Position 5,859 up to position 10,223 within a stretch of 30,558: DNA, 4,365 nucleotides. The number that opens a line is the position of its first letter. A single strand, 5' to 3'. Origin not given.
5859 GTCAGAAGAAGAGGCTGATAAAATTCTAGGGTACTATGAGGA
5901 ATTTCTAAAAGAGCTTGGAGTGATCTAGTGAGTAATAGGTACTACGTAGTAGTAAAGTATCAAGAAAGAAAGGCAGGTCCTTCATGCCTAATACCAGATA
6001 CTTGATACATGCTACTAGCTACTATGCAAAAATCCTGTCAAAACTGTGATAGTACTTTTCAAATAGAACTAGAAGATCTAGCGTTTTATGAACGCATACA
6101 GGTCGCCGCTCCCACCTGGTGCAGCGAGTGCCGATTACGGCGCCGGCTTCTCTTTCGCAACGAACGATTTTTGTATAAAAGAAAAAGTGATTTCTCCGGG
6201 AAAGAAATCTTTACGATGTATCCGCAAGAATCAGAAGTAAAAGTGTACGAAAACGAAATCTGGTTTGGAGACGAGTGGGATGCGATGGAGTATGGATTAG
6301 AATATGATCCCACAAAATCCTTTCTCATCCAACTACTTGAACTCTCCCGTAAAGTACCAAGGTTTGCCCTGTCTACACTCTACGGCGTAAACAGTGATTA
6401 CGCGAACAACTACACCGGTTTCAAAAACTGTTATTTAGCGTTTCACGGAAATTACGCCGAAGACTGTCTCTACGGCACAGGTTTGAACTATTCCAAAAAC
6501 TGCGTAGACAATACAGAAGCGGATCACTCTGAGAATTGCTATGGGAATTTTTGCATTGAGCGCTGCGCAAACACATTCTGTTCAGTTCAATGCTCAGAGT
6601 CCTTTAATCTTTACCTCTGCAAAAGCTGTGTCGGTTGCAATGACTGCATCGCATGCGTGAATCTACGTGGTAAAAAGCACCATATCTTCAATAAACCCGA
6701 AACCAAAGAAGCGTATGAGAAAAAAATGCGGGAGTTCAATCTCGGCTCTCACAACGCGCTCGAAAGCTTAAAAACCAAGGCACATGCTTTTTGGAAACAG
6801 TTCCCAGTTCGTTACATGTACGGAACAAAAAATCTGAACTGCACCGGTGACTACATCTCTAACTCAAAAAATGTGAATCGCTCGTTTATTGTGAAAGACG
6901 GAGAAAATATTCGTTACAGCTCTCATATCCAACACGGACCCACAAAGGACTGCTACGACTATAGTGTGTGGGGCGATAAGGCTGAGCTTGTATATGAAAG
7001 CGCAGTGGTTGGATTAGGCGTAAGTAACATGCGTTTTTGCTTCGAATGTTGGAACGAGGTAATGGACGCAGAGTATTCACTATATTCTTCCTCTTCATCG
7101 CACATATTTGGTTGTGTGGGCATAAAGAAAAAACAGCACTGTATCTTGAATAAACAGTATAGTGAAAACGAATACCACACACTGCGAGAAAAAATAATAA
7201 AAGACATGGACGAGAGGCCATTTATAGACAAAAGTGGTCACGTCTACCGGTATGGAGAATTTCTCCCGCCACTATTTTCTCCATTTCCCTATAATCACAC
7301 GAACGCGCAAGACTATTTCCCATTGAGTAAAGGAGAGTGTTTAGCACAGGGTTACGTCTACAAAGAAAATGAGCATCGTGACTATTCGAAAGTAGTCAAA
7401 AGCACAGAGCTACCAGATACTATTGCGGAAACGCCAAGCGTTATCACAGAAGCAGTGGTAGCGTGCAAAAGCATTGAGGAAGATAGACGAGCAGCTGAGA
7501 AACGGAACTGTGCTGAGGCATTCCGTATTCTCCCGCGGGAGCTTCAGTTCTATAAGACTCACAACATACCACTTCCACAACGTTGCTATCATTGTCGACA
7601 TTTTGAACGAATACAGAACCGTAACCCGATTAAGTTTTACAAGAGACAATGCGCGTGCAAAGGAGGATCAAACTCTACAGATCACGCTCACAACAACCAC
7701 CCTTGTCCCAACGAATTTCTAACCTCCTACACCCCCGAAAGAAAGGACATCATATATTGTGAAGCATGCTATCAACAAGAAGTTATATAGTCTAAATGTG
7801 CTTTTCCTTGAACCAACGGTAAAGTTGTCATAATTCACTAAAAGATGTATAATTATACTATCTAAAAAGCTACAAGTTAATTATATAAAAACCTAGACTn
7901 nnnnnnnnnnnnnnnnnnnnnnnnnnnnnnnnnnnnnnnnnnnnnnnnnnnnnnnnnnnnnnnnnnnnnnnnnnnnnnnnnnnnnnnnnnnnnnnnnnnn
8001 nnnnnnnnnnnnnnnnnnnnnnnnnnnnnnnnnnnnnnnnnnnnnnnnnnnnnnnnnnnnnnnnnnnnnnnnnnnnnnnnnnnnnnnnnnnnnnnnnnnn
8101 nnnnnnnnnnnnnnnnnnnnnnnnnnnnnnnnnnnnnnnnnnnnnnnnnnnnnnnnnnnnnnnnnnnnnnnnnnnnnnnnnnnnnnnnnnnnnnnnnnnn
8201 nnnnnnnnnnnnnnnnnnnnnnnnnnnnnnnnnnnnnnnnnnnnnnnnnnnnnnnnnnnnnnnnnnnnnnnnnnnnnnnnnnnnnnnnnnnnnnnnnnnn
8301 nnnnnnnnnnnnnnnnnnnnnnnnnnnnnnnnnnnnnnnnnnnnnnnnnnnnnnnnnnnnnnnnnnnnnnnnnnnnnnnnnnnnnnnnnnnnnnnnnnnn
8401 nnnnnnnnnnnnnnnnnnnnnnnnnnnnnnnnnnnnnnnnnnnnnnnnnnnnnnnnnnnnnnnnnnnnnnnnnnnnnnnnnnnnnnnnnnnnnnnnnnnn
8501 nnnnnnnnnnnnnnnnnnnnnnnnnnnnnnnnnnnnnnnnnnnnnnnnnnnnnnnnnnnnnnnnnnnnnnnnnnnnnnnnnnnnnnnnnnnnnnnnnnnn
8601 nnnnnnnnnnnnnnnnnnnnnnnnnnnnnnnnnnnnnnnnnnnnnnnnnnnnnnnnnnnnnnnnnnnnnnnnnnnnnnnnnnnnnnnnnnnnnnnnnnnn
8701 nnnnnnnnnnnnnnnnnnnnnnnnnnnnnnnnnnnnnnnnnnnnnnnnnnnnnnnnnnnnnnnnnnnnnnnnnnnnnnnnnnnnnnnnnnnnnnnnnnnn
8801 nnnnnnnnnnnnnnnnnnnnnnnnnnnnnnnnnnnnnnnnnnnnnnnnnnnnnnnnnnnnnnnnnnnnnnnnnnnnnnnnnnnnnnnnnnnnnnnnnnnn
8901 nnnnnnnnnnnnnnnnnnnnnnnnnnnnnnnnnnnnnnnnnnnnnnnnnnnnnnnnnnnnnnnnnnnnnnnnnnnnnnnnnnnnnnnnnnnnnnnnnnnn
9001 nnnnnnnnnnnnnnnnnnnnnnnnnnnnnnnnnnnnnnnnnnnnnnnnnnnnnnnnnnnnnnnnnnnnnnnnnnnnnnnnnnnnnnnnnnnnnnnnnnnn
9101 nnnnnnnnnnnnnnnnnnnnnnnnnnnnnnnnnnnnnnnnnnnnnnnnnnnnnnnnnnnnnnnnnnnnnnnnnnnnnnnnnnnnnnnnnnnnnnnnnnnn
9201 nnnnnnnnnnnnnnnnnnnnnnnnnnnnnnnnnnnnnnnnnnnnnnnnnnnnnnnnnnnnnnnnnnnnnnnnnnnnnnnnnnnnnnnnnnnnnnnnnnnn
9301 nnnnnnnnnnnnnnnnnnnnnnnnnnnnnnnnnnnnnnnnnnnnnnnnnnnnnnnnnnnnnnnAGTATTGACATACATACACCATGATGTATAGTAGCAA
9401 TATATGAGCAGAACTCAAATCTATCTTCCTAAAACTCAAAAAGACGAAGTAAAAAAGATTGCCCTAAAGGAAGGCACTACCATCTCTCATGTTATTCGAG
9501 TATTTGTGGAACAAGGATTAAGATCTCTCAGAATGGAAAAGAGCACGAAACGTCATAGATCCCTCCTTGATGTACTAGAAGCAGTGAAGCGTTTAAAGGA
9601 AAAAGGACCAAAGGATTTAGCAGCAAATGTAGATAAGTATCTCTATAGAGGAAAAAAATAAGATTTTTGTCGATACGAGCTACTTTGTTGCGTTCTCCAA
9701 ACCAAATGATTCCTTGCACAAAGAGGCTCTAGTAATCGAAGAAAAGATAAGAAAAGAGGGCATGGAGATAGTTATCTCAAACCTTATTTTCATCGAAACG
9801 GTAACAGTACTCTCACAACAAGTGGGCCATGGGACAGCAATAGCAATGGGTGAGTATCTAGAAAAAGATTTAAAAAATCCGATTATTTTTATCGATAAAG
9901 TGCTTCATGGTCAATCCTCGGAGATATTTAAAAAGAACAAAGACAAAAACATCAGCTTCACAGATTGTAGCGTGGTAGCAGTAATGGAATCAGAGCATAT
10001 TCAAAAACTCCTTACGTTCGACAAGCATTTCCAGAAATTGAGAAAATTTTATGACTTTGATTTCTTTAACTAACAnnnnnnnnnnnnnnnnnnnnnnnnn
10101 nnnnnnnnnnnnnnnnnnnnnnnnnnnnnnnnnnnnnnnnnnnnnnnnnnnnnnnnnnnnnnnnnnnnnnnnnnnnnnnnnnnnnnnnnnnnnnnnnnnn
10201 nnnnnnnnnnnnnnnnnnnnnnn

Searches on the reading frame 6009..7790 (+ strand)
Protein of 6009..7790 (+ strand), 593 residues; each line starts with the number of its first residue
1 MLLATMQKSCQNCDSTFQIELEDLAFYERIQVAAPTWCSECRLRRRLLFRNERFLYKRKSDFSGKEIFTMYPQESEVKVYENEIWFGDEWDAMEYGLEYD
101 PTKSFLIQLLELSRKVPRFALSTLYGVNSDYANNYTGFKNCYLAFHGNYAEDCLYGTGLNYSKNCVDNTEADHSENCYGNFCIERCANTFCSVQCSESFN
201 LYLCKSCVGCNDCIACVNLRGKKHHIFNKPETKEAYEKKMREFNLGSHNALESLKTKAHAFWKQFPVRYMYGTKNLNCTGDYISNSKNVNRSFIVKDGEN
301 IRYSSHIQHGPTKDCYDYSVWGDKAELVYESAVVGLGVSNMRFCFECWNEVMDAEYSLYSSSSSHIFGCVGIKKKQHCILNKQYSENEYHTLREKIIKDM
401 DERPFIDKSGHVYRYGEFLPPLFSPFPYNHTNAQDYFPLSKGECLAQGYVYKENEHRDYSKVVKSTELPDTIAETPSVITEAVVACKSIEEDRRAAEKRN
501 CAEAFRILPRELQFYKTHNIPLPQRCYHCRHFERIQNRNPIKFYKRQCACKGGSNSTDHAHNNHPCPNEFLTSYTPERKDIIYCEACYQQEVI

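Call 4: search_protein_families(library=pfam, proteins=[window:6009-7790:+], max_evalue=1)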
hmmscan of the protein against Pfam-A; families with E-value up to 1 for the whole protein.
window:6009-7790:+ (593 aa): 0 families

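Call 5: search_protein_families(library=ncbifam, proteins=[window:6009-7790:+], max_evalue=1)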
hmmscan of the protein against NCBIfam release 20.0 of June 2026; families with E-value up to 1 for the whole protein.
window:6009-7790:+ (593 aa): 0 families

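Call 21: search_protein_representatives(alignment_id=A1)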
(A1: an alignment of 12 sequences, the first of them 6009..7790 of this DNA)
Query: 12 sequences, 579 profile positions. Proteins with E-value up to 0.001 (for the whole library): 5503; up to 1e-10: 3853; up to 1e-30: 2294. The best 150 are listed.
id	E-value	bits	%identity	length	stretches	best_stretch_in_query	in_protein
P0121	1.9e-231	786.3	-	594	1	2-578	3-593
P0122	6.0e-231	784.6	-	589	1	5-579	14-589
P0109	7.5e-229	777.7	-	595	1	3-579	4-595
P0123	2.0e-225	766.4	-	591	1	3-579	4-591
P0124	4.8e-225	765.1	-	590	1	1-579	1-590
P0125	1.2e-224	763.8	-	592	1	2-579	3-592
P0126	1.7e-224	763.4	-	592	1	2-579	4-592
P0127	3.1e-224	762.5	-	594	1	2-578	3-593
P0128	1.2e-223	760.5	-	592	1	2-579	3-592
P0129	7.3e-223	758.0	-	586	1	2-579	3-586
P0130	8.7e-223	757.7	-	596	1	2-579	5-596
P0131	5.5e-222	755.0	-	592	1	2-579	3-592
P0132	1.3e-221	753.9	-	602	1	2-579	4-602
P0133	1.3e-219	747.3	-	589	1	3-578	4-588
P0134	3.5e-218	742.5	-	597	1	2-577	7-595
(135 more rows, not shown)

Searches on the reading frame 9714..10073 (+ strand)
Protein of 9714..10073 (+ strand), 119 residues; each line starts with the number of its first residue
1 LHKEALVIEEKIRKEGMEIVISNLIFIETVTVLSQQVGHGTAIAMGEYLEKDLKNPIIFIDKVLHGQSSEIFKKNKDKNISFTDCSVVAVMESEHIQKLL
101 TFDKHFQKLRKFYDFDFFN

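Call 7: search_protein_families(library=pfam, proteins=[window:9714-10073:+], max_evalue=0.01)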
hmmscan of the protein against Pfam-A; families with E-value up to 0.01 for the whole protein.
window:9714-10073:+ (119 aa): 1 family
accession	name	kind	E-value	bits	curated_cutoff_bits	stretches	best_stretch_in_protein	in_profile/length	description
PF01850.27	PIN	-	3.5e-09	37.7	23.6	1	5-110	18-118/120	PIN domain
